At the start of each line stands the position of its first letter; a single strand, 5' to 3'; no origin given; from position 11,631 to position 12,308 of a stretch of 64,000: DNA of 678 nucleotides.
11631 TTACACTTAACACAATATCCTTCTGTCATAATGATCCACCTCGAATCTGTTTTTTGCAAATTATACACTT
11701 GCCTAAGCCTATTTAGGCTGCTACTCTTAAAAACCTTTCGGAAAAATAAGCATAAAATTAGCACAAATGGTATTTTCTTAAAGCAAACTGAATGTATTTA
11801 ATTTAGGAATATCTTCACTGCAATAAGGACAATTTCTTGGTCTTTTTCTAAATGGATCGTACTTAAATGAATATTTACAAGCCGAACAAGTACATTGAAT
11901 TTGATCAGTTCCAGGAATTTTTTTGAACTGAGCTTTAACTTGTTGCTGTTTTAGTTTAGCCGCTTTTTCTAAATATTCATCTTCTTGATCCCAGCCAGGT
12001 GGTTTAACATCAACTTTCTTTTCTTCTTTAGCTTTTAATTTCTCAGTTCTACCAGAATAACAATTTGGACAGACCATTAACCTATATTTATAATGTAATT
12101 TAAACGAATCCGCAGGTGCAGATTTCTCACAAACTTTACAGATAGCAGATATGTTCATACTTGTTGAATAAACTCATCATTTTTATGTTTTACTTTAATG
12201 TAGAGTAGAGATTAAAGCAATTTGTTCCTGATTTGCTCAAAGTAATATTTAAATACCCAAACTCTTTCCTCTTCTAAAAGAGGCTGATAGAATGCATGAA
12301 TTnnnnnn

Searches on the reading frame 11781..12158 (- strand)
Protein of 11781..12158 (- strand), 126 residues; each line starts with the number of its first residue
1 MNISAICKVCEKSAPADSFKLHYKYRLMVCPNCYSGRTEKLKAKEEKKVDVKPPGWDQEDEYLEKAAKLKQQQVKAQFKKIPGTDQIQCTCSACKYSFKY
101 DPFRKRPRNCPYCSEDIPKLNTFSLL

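Call 25: find_related_loci(query=window:11781-12158:-, collection=metagenome_contigs, flank=4000)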
Query window:11781-12158:- (126 aa) in metagenome_contigs; peptide patterns used: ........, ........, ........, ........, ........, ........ (x = any residue, [..] = any of these).
109 stretches matched a pattern; 32 encode a relative of the query (tblastn E <= 1e-3); 32 distinct loci.
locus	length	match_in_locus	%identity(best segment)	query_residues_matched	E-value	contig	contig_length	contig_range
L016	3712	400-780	63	1-126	5e-53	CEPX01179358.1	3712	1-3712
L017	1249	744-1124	62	1-126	9e-54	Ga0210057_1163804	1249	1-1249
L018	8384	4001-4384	57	1-126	4e-51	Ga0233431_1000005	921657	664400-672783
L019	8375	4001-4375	63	2-126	9e-51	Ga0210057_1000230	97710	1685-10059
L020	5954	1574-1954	58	1-126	3e-50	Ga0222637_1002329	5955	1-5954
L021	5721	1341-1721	59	1-126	3e-50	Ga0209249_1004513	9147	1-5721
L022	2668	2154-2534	59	1-126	2e-50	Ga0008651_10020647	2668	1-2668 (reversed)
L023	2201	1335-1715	53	3-126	7e-49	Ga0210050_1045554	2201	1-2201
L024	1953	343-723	53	3-126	4e-49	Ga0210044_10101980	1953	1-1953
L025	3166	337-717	57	1-126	8e-48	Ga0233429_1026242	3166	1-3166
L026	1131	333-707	58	4-126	6e-50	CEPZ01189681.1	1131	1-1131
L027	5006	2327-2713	56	1-126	3e-45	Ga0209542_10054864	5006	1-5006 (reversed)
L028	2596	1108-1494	55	2-126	1e-43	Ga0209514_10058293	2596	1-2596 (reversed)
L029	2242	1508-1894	55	2-126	1e-43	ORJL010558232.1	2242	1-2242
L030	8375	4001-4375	52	1-126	2e-41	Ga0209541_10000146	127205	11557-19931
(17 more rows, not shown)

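Call 40: search_protein_families(library=ncbifam, proteins=[window:11781-12158:-], max_evalue=0.01)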
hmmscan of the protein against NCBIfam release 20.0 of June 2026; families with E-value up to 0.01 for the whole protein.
window:11781-12158:- (126 aa): 0 families
